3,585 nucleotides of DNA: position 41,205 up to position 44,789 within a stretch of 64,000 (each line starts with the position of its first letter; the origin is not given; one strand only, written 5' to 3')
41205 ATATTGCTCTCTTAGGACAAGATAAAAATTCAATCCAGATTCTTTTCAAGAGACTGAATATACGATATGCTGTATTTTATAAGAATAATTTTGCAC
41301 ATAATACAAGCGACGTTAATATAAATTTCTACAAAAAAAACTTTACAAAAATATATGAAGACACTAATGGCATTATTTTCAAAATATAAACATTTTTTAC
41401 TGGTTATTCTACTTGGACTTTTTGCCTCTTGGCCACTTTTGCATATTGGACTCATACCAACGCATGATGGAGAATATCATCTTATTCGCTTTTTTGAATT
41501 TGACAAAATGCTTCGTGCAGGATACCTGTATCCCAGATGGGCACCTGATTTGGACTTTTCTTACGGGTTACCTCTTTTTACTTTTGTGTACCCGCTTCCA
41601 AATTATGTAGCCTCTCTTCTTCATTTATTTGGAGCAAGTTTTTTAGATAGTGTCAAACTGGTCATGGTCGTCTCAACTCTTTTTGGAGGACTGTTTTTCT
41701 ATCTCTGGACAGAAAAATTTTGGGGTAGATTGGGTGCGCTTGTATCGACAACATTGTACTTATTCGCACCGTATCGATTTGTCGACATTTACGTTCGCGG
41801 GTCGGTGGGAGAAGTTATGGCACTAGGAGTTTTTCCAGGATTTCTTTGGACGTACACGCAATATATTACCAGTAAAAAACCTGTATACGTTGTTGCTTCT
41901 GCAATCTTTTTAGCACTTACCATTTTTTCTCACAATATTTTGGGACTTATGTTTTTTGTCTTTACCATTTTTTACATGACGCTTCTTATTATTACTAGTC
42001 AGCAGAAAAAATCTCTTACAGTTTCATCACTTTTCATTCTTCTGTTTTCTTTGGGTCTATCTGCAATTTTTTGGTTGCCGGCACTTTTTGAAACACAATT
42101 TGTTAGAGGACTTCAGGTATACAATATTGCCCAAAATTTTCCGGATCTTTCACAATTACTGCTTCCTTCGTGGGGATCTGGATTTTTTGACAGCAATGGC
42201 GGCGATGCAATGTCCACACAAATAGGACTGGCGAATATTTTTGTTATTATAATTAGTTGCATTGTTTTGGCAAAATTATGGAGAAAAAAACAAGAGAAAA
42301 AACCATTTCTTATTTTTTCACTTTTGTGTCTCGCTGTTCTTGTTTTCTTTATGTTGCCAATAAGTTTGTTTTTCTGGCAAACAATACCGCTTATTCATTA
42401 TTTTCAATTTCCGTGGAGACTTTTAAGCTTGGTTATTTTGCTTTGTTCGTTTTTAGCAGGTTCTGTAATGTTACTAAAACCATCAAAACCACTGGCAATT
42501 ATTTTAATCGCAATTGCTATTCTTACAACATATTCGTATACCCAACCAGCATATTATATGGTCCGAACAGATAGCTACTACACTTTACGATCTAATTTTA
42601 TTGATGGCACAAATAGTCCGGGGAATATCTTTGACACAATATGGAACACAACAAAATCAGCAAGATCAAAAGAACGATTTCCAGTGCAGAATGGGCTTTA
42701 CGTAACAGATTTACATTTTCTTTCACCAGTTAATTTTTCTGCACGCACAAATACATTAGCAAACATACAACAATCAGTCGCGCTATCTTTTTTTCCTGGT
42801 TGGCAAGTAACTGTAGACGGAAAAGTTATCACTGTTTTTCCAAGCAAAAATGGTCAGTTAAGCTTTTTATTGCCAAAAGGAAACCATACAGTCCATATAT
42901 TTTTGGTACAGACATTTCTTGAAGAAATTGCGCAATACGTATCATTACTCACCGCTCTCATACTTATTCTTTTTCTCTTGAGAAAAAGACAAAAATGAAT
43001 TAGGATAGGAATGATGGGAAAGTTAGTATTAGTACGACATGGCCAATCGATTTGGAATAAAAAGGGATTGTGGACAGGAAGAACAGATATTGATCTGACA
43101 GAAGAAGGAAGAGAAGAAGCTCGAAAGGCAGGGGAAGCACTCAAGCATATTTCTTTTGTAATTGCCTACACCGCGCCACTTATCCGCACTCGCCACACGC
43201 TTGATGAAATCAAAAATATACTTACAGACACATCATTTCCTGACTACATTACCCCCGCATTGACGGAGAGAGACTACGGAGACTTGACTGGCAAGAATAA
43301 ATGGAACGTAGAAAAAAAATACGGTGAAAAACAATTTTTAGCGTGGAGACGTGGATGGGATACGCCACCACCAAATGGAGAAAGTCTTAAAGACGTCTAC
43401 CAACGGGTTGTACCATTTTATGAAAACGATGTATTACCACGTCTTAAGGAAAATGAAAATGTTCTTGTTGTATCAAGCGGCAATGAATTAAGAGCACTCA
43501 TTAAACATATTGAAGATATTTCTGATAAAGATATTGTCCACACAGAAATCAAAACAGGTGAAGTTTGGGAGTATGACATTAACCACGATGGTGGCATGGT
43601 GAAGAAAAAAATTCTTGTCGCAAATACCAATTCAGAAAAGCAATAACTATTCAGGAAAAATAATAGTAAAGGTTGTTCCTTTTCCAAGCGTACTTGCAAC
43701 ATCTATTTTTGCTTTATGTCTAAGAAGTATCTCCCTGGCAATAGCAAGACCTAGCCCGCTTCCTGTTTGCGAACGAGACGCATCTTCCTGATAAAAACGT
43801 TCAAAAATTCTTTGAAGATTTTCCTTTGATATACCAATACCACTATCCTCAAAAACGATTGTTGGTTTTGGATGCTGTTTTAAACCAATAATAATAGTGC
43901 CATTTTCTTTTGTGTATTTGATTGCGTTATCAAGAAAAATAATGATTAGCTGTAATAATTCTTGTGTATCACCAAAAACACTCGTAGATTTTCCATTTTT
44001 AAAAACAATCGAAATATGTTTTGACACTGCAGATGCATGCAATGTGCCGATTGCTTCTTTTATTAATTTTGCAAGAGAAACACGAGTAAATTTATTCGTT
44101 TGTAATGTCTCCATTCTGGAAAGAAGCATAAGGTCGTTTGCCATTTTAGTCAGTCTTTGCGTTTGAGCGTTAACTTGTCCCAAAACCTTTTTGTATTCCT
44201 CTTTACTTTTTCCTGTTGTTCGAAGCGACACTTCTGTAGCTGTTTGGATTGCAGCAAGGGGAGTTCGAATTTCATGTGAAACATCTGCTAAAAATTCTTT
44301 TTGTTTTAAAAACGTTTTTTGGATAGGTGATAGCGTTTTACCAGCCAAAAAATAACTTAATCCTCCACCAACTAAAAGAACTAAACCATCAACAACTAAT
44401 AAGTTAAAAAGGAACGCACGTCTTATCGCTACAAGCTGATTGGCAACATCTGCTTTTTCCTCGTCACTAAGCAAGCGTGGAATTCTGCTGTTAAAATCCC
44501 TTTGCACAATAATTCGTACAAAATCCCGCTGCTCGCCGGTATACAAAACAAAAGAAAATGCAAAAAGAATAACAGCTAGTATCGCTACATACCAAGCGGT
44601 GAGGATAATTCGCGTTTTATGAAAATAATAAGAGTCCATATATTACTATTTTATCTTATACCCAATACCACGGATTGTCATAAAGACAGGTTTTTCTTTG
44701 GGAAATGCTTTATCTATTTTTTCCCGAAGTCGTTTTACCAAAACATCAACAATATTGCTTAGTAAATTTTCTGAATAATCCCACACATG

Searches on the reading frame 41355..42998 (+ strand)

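Call 102: search_protein_families(library=pfam, proteins=[window:41355-42998:+], max_evalue=0.0001)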
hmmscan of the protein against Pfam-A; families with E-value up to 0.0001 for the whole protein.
window:41355-42998:+ (547 aa): 2 families
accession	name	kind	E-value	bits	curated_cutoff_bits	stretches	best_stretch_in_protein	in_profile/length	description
PF10131.15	PTPS_related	-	9.7e-12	44.6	26.4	1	79-400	5-311/621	6-pyruvoyl-tetrahydropterin synthase related domain; membrane protein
PF09586.16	YfhO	-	2e-07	30.2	28.5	0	481-516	787-822/835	Bacterial membrane protein YfhO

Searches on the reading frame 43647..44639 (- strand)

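Call 102: search_protein_families(library=pfam, proteins=[window:43647-44639:-], max_evalue=0.0001)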
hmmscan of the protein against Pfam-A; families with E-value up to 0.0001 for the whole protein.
window:43647-44639:- (330 aa): 2 families
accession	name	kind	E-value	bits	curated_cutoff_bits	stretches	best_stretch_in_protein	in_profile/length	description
PF02518.31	HATPase_c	-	2.7e-26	92.6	26.4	1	223-329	1-108/111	Histidine kinase-, DNA gyrase B-, and HSP90-like ATPase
PF00512.31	HisKA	-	3.4e-18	65.9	26.9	1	113-178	2-65/66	His Kinase A (phospho-acceptor) domain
